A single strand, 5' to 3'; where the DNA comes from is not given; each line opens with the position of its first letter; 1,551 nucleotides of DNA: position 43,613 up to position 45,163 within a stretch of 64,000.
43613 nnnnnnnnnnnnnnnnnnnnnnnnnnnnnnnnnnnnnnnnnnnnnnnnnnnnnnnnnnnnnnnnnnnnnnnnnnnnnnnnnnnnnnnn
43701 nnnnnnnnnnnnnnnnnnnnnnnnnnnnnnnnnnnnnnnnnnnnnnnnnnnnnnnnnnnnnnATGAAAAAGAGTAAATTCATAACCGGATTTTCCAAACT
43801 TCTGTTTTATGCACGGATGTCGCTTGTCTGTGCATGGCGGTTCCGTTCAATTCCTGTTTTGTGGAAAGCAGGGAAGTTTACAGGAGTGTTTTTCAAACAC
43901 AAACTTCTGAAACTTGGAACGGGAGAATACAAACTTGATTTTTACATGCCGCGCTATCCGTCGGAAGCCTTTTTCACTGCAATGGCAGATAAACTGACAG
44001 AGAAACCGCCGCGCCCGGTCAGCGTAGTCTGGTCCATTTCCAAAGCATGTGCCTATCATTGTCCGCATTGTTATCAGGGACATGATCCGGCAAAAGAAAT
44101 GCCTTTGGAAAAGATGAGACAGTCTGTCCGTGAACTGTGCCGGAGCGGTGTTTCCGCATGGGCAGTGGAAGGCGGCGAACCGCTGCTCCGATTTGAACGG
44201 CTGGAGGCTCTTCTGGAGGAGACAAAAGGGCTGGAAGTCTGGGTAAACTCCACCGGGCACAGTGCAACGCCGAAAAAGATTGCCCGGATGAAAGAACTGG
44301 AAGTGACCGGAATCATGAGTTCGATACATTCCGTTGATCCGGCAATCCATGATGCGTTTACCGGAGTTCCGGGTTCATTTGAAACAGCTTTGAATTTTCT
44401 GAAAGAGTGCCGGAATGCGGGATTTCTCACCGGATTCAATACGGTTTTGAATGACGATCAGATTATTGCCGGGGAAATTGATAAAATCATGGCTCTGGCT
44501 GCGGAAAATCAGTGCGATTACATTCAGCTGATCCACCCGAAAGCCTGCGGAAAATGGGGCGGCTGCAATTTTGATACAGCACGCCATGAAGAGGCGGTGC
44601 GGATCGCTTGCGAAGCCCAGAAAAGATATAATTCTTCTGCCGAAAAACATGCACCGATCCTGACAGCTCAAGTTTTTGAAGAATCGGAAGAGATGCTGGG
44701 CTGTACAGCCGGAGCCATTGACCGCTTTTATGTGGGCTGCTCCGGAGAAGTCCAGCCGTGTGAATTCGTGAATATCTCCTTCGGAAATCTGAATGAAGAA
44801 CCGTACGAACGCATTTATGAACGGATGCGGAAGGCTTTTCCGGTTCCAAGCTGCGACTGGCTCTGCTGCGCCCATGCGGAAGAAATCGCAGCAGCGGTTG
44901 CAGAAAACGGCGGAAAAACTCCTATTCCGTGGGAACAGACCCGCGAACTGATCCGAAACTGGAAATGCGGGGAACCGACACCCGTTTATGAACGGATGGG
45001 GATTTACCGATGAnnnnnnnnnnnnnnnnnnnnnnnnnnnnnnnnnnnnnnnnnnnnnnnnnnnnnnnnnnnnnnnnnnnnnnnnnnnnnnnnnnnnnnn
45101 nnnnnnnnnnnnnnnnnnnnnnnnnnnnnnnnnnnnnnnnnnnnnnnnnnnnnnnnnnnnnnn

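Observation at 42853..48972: Orphan six-gene translationally coupled operon: UbiA prenyltransferase, radical SAM/SPASM, DAGK-fold lipid kinase, PurM/ThiL-like enzyme, alpha-oxoamine synthase, extended SDR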

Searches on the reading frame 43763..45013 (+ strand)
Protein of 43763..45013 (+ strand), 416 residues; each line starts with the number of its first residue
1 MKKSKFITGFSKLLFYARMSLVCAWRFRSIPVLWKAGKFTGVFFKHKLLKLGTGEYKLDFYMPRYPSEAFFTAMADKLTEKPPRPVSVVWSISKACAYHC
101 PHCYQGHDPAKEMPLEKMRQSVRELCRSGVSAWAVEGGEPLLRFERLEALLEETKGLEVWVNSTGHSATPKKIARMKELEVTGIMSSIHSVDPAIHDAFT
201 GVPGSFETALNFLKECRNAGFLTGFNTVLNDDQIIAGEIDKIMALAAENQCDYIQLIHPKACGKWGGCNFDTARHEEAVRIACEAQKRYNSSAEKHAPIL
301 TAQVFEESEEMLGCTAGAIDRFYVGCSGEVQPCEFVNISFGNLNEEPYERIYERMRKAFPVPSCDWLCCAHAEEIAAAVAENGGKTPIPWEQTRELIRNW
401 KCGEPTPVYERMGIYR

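Call 3: search_protein_families(library=pfam, proteins=[window:43763-45013:+], max_evalue=0.01)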
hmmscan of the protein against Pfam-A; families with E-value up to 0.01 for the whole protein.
window:43763-45013:+ (416 aa): 3 families
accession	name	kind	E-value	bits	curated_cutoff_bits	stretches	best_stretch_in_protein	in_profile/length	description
PF04055.27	Radical_SAM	-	1.8e-18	67.7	29.5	1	91-228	2-149/166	Radical SAM superfamily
PF13186.11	SPASM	-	0.00018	22.2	21.5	1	320-354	6-45/67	Iron-sulfur cluster-binding domain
PF13353.11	Fer4_12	-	0.0043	17.8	22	1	94-157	13-80/137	4Fe-4S single cluster domain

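Call 4: search_protein_families(library=ncbifam, proteins=[window:43763-45013:+], max_evalue=0.01)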
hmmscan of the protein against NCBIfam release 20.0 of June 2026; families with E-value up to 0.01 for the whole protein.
window:43763-45013:+ (416 aa): 37 families (the best 25 are shown)
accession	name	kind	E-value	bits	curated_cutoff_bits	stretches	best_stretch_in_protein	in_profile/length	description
TIGR04303.1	GeoRSP_rSAM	equivalog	2.4e-29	102.9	400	1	85-353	4-276/325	GeoRSP system radical SAM/SPASM protein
TIGR04545.1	rSAM_ahbD_hemeb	equivalog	4.9e-23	82.1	500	1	88-354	2-288/339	heme b synthase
TIGR04055.1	rSAM_NirJ2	equivalog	9e-22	78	500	1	88-354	2-275/326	putative heme d1 biosynthesis radical SAM protein NirJ2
TIGR04053.2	TIGR04053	equivalog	9.8e-21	74.4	395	1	84-253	6-180/366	TIGR04053 family radical SAM/SPASM domain-containing protein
TIGR04546.1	rSAM_ahbC_deAc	equivalog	1.4e-18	66.9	650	1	84-268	38-222/390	12,18-didecarboxysiroheme deacetylase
TIGR04054.1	rSAM_NirJ1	equivalog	6.5e-18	64.5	650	1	85-263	36-214/387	putative heme d1 biosynthesis radical SAM protein NirJ1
TIGR04051.1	rSAM_NirJ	equivalog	2.4e-17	63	515.45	1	86-275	3-192/354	heme d1 biosynthesis radical SAM protein NirJ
TIGR04347.1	pseudo_SAM_Halo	equivalog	5.1e-17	62.2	525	1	77-294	30-250/390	TIGR04347 family pseudo-SAM/SPASM protein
TIGR02109.1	PQQ_syn_pqqE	equivalog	7.2e-16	58.1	381.35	1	83-355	4-283/358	pyrroloquinoline quinone biosynthesis protein PqqE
TIGR03913.1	rad_SAM_trio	equivalog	2.9e-15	55.6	591.75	1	85-234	18-169/477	GDL motif peptide-associated radical SAM/SPASM maturase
TIGR02668.1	moaA_archaeal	equivalog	1e-12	47.7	325.25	1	88-264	12-191/303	GTP 3',8-cyclase MoaA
TIGR02666.1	moaA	equivalog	6.1e-11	41.9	284.05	1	91-316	15-253/336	GTP 3',8-cyclase MoaA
TIGR03962.1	mycofact_rSAM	equivalog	9.7e-11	41.4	265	1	84-251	10-178/339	mycofactocin radical SAM maturase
TIGR04103.1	rSAM_nif11_3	equivalog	1.1e-10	40.7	725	1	88-242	7-161/412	nif11-class peptide radical SAM maturase 3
TIGR04251.1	SCM_rSAM_ScmF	equivalog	5e-10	39.3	400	1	91-223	9-148/353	SynChlorMet cassette radical SAM/SPASM protein ScmF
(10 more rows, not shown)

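Call 21: search_solved_structures(query=window:43763-45013:+, max_evalue=0.001)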
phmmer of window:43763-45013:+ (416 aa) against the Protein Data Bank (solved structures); distinct sequences matched with E-value up to 0.001: 3.
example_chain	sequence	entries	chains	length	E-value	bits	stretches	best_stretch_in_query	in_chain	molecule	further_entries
6efn_A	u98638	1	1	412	1.9e-06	30.4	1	85-348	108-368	Sporulation killing factor maturation protein SkfB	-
7vob_C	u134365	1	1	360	3e-05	26.5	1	112-232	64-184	Cytosylglucuronate decarboxylase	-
7voc_C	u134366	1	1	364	3.1e-05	26.5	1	112-232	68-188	Cytosylglucuronate decarboxylase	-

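Call 39: find_homologous_proteins(query=window:43763-45010:+, max_evalue=1e-10)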
Query window:43763-45010:+ (416 aa): 797 proteins with E <= 1e-10 among 7891 candidates; the best 120 are listed.
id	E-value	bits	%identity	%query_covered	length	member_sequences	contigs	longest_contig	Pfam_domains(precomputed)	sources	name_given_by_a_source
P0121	4.0e-282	954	96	100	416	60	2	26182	PF04055.28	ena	-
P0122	2.4e-229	780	78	100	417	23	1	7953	PF04055.28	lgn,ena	-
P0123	9.0e-227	771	76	100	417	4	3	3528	PF04055.28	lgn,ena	-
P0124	2.1e-215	734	75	99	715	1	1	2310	PF01040.24,PF04055.28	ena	-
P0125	3.1e-212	723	74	99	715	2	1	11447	PF01040.24,PF04055.28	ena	-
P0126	2.6e-211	720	74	99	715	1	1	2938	PF01040.24,PF04055.28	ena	-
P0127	5.5e-211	719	74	99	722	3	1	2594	PF01040.24,PF04055.28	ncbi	-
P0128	6.5e-211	719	74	99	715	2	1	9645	PF01040.24,PF04055.28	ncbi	-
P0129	7.3e-210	716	73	100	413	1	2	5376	PF04055.28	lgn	-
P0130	8.3e-210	715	74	99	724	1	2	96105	PF01040.24,PF04055.28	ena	-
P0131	4.4e-209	713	73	99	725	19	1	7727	PF01040.24,PF04055.28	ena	-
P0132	6.7e-209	712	72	100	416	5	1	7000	PF04055.28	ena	-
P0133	1.0e-208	712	74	99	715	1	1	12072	PF01040.24,PF04055.28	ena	-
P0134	1.7e-208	711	73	99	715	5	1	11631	PF01040.24,PF04055.28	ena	-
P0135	1.7e-206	704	73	99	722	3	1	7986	PF01040.24,PF04055.28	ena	-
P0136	4.4e-206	703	71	100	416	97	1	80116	PF04055.28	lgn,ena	-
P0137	7.4e-205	699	73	99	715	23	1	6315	PF01040.24,PF04055.28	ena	-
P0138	1.8e-202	691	71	100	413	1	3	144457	PF04055.28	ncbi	-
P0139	9.2e-202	689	70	100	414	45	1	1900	PF04055.28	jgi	-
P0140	4.8e-200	683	71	99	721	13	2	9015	PF01040.24,PF04055.28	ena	-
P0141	1.1e-199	682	70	100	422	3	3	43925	PF04055.28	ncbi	-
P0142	1.0e-197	676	71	100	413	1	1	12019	PF04055.28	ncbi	-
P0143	2.3e-197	674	69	100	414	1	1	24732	PF04055.28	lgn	-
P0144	2.4e-196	671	68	100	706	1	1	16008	PF01040.24,PF04055.28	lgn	-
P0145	7.2e-195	666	68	100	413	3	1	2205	PF04055.28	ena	-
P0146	1.7e-194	665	68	100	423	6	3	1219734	PF04055.28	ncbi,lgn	-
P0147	1.6e-192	658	69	100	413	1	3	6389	PF04055.28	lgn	-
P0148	3.4e-192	657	68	100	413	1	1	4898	PF04055.28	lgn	-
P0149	3.4e-192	657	68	100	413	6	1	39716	PF04055.28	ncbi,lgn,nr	ncbi:MAG: radical SAM protein [Lentisphaeria bacterium]|nr:radical SAM protein [Lentisphaeria bacter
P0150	5.0e-192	657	68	100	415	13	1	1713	PF04055.28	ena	-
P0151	7.1e-192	656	68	100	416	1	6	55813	PF04055.28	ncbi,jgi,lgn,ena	jgi:MoaA/NifB/PqqE/SkfB family radical SAM enzyme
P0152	1.1e-191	656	67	100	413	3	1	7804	PF04055.28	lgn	-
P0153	1.5e-191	655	68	100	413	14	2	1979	PF04055.28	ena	-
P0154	6.9e-191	653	68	100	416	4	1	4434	PF04055.28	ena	-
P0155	2.3e-190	651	66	100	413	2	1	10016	PF04055.28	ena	-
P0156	4.5e-189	647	67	100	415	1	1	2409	PF04055.28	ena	-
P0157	6.5e-189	647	67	100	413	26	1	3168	PF04055.28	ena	-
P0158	1.2e-188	646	64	100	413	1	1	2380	PF04055.28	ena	-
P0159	1.2e-188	646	67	100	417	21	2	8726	PF04055.28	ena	-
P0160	2.3e-188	645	66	100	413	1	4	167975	PF04055.28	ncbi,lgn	-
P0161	7.8e-188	643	66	100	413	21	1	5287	PF04055.28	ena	-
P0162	5.4e-187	640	66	100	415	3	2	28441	PF04055.28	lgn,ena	-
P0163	1.6e-185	635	65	100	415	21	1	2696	PF04055.28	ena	-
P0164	4.7e-185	634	65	100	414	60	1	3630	PF04055.28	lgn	-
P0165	4.7e-185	634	66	100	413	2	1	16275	PF04055.28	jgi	-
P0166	2.9e-184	631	65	100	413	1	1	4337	PF04055.28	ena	-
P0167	4.5e-184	631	78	84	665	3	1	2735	PF01040.24,PF04055.28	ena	-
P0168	1.1e-183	629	64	100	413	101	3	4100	PF04055.28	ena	-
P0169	2.8e-182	625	66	97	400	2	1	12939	PF04055.28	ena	-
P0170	1.4e-181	622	64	100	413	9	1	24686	PF04055.28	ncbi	-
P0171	6.7e-180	617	69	93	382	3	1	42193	PF04055.28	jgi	-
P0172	3.4e-179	615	64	100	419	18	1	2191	PF04055.28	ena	-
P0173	6.1e-178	610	64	97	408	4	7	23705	PF04055.28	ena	-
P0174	8.8e-178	610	62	100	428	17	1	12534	PF04055.28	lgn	-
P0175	2.3e-177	609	65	100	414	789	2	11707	PF04055.28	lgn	-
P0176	6.2e-177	607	63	100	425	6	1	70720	PF04055.28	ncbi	-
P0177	2.7e-176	605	62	100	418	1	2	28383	PF04055.28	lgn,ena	-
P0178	3.4e-176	605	63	100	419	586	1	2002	PF04055.28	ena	-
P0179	4.0e-176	604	62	100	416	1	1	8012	PF04055.28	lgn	-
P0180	2.1e-174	599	63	100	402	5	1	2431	PF04055.28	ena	-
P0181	2.8e-174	598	63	100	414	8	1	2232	PF04055.28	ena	-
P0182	3.2e-174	598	63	100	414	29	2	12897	PF04055.28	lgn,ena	-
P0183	2.4e-171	589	72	85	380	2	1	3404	PF13186.12,PF04055.28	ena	-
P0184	3.9e-171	588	60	100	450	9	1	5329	PF04055.28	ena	-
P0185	6.7e-170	584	61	99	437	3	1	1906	PF04055.28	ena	-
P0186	1.7e-169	583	58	100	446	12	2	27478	PF04055.28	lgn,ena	-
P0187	4.8e-169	581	61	97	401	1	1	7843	PF04055.28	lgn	-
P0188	9.6e-169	580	60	100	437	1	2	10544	PF04055.28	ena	-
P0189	7.5e-167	574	59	100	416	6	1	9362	PF04055.28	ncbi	-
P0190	5.8e-166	571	62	100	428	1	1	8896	PF13186.12,PF04055.28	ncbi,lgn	-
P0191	8.5e-165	567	59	100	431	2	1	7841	PF04055.28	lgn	-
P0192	1.9e-164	566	59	100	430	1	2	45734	PF04055.28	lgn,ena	-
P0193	4.2e-159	548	71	81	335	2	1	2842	PF04055.28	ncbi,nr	ncbi:MAG: radical SAM protein, partial [Victivallales bacterium]|nr:radical SAM protein [Victivallal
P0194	8.8e-158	544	59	100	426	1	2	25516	PF04055.28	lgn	-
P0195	1.8e-140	487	52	100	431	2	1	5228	PF04055.28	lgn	-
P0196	2.3e-139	483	66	76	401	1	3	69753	PF04055.28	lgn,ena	-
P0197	1.6e-137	477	52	99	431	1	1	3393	PF13186.12,PF04055.28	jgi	jgi:radical SAM protein with 4Fe4S-binding SPASM domain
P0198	1.4e-136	474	52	99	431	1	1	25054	PF04055.28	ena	-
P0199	3.8e-136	473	51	99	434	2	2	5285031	PF13186.12,PF04055.28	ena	-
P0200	4.5e-133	463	63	79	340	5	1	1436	PF04055.28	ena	-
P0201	1.2e-132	461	49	99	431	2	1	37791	PF13186.12,PF04055.28,PF13353.12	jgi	jgi:MoaA/NifB/PqqE/SkfB family radical SAM enzyme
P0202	1.4e-132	461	70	69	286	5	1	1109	PF04055.28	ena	-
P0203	2.2e-132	460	52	92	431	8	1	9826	PF13186.12,PF04055.28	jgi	jgi:MoaA/NifB/PqqE/SkfB family radical SAM enzyme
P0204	1.4e-127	444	67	70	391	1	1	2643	PF04055.28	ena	-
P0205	9.6e-127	442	60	79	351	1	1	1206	PF04055.28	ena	-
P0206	5.7e-125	436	47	99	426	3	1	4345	PF04055.28,PF13353.12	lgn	-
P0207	4.2e-124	433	48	100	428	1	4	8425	PF13186.12,PF04055.28,PF13353.12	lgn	-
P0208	1.3e-123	431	46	100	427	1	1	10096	PF04055.28,PF13353.12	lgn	-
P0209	4.7e-122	426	46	100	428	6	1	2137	PF04055.28,PF13353.12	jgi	jgi:MoaA/NifB/PqqE/SkfB family radical SAM enzyme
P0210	4.8e-122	426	47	100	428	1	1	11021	PF04055.28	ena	-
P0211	1.3e-121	425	46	100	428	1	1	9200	PF04055.28,PF13353.12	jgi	jgi:MoaA/NifB/PqqE/SkfB family radical SAM enzyme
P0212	1.9e-121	424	46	99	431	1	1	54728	PF13186.12,PF04055.28,PF13353.12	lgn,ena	-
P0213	2.5e-121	424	47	99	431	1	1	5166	PF04055.28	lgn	-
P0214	5.0e-121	423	44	100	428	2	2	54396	PF04055.28,PF13353.12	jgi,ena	-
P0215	5.9e-121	423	65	69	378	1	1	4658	PF04055.28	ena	-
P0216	1.2e-120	422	45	100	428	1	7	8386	PF04055.28,PF13353.12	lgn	-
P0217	1.6e-120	421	46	100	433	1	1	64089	PF04055.28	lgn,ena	-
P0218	3.3e-120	420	45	100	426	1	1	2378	PF04055.28,PF13353.12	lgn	-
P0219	4.1e-120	420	44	100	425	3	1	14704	PF04055.28,PF13353.12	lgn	-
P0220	1.3e-119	418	45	100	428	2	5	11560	PF04055.28,PF13353.12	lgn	-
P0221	2.1e-119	418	46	99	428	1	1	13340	PF04055.28,PF13353.12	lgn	-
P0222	3.9e-119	417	46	100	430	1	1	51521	PF13186.12,PF04055.28,PF13353.12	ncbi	ncbi:radical SAM/SPASM domain-containing protein [Planctomycetota bacterium]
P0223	4.3e-119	417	45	100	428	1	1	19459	PF04055.28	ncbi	ncbi:MAG: radical SAM protein [Lentisphaeria bacterium]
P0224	4.3e-119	416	45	100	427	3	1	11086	PF13186.12,PF04055.28,PF13353.12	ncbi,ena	-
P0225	8.3e-119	416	46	100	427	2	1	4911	PF13186.12,PF04055.28,PF13353.12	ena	-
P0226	1.1e-118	415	45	100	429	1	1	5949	PF13186.12,PF04055.28,PF13353.12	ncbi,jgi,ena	ncbi:MAG: radical SAM protein [Victivallales bacterium]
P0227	1.2e-118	415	45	100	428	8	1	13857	PF04055.28,PF13353.12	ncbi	-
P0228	3.1e-118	414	48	93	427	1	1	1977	PF04055.28,PF13353.12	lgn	-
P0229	5.2e-118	413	45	99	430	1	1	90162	PF04055.28,PF13353.12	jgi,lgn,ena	-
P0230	6.4e-118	413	45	100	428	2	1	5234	PF13186.12,PF04055.28,PF13353.12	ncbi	ncbi:MAG: radical SAM/SPASM domain-containing protein [Verrucomicrobiota bacterium]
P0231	6.8e-118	413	46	100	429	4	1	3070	PF04055.28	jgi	jgi:MoaA/NifB/PqqE/SkfB family radical SAM enzyme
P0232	8.4e-118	412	47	100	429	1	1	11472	PF13186.12,PF04055.28,PF13353.12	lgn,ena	-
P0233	1.5e-117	411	45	100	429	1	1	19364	PF04055.28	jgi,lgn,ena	-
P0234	2.4e-117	411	45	100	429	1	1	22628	PF04055.28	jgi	-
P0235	2.7e-117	411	46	100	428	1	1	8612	PF04055.28,PF13353.12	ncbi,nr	ncbi:MAG: radical SAM protein [Kiritimatiellaeota bacterium]|nr:radical SAM protein [Kiritimatiellot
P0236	2.9e-117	410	45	99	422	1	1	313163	PF13186.12,PF04055.28,PF13353.12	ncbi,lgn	ncbi:MAG: radical SAM/SPASM domain-containing protein [Sedimentisphaeraceae bacterium JB056]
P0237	3.1e-117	410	45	100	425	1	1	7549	PF04055.28,PF13353.12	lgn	-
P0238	3.7e-117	410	45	100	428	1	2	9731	PF04055.28,PF13353.12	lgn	-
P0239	5.0e-117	410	45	100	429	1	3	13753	PF13186.12,PF04055.28,PF13353.12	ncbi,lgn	-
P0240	8.3e-117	409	44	100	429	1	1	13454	PF04055.28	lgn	-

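Call 43: find_encoding_contigs(protein=P0199, flank=10000, max_places=2)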
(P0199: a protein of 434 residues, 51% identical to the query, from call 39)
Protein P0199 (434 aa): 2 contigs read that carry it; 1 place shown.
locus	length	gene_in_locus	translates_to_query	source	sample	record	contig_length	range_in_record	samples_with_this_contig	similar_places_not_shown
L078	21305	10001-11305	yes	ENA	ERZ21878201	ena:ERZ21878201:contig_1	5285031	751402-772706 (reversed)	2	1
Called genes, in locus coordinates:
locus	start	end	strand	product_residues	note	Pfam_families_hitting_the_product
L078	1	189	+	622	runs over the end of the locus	PF00496:SBP_bac_5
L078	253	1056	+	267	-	PF01113:DapB_N, PF05173:DapB_C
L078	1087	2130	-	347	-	PF01263:Aldose_epim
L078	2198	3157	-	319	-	PF20030:bpMoxR (weak), PF00004:AAA (weak), PF07726:AAA_3, PF07728:AAA_5, PF17863:AAA_lid_2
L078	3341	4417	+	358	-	PF03706:LPG_synthase_TM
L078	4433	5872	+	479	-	PF02219:MTHFR, PF12225:DUF5981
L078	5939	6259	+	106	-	-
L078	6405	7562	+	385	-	PF00480:ROK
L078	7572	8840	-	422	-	PF01053:Cys_Met_Meta_PP, PF00155:Aminotran_1_2 (weak), PF00266:Aminotran_5 (weak), PF01041:DegT_DnrJ_EryC1 (weak)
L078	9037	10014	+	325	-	PF01040:UbiA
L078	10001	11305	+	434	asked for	PF04055:Radical_SAM, PF13186:SPASM (weak)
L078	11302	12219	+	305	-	PF00781:DAGK_cat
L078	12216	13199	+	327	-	PF00586:AIRS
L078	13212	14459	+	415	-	PF00155:Aminotran_1_2, PF01212:Beta_elim_lyase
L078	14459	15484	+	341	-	PF01073:3Beta_HSD, PF01370:Epimerase, PF02719:Polysacc_synt_2 (weak), PF04321:RmlD_sub_bind, PF07993:NAD_binding_4, PF16363:GDP_Man_Dehyd, PF13460:NAD_binding_10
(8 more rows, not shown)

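Call 56: predict_structure(alignment_id=A3)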
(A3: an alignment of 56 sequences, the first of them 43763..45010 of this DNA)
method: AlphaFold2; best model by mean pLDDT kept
length: 416 residues; sequences in the alignment: 56
mean_pLDDT: 90.6   pTM: 0.91
mean pLDDT of the five models: 90.6, 89.9, 89.7, 88.8, 88.5
residues with pLDDT >= 90: 273; 70-90: 127; 50-70: 12; < 50: 4
segments of 3 or more residues with pLDDT < 50: 263-265
pLDDT, mean of each block of 10 residues (from residue 1): 83 92 87 84 92 91 93 88 89 90 78 96 95 92 97 97 96 98 96 96 97 98 95 96 98 91 57 90 97 96 91 75 94 89 96 91 85 89 91 93 85 76
secondary structure, 60 per line:
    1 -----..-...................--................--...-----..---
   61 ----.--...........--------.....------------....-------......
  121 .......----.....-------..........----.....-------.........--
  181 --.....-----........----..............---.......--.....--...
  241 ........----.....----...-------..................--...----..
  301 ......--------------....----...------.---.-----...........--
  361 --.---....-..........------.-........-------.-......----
elements in order: H9-27 H30-45 E48-50 H68-78 E87-91 H104-107 H115-127 E132-136 H144-153 E158-162 H170-178 E183-187 H193-200 H205-218 E222-228 H231-235 H238-248 E253-257 H272-289 E299-302 H303-306 E321-324 E329-331 H348-358 H367-370 H372-381 H390-397 H407-412

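Call 59: fold_search(model_id=the predicted structure, library=pdb)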
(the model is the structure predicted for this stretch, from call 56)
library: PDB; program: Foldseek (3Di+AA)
matches with E <= 10: 1752; with E <= 0.001: 199
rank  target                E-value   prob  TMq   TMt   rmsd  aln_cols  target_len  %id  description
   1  6efn                  6.0e-14  1.00  0.52  0.56   6.7       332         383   17  Structure of a RiPP maturase, SkfB (released 2018-10-24)
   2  7vob                  2.9e-12  1.00  0.49  0.61   9.1       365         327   17  The crystal structure of a Radical SAM Enzyme BlsE involved in the Biosynthesis of Blasticidin S (released 2022-05-04)
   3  5v1t_A                6.2e-12  1.00  0.51  0.49   4.4       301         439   17  Crystal structure of Streptococcus suis SuiB bound to precursor peptide SuiA (released 2017-08-30)
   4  5v1s_A                7.2e-12  1.00  0.52  0.51   5.3       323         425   16  Crystal structure of Streptococcus suis SuiB bound to S-adenosylmethionine (released 2017-08-30)
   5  5v1q_B                1.5e-11  1.00  0.51  0.49   5.9       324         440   16  Crystal structure of Streptococcus suis SuiB (released 2017-08-30)
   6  5v1q_A                1.7e-11  1.00  0.52  0.50   4.3       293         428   15  Crystal structure of Streptococcus suis SuiB (released 2017-08-30)
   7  5vsm_A                2.7e-11  1.00  0.48  0.74   4.1       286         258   15  Crystal structure of viperin with bound [4Fe-4S] cluster, 5'-deoxyadenosine, and L-methionine (released 2017-06-14)
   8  5vsl_A                2.7e-11  1.00  0.49  0.73   4.1       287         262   15  Crystal structure of viperin with bound [4Fe-4S] cluster and S-adenosylhomocysteine (SAH) (released 2017-06-14)
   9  9dfn                  3.3e-11  1.00  0.47  0.67   8.4       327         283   15  X-ray crystal structure of the second viperin-like enzyme from Trichoderma virens with bound CTP and SAM (released 2025-02-19)
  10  5v1s_B                3.3e-11  1.00  0.50  0.49   6.6       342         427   16  Crystal structure of Streptococcus suis SuiB bound to S-adenosylmethionine (released 2017-08-30)
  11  9dfw_B                4.1e-11  1.00  0.46  0.62   5.9       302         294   13  X-ray crystal structure of an engineered Viperin-like enzyme from T. virens with bound CTP and SAM (released 2025-02-12)
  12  9dfw_C                5.4e-11  1.00  0.48  0.67   8.1       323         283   13  X-ray crystal structure of an engineered Viperin-like enzyme from T. virens with bound CTP and SAM (released 2025-02-12)
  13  5vsl_B                6.4e-11  1.00  0.47  0.72   4.3       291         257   16  Crystal structure of viperin with bound [4Fe-4S] cluster and S-adenosylhomocysteine (SAH) (released 2017-06-14)
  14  8hzv_A                7.9e-11  1.00  0.48  0.42   9.9       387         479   15  The crystal structure of a Radical SAM Enzyme DesII (released 2024-07-10)
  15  9dgw_A                9.4e-11  1.00  0.44  0.64   4.1       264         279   12  X-ray crystal structure of the Viperin-like enzyme from T. virens with bound CTP and SAM (released 2025-02-12)
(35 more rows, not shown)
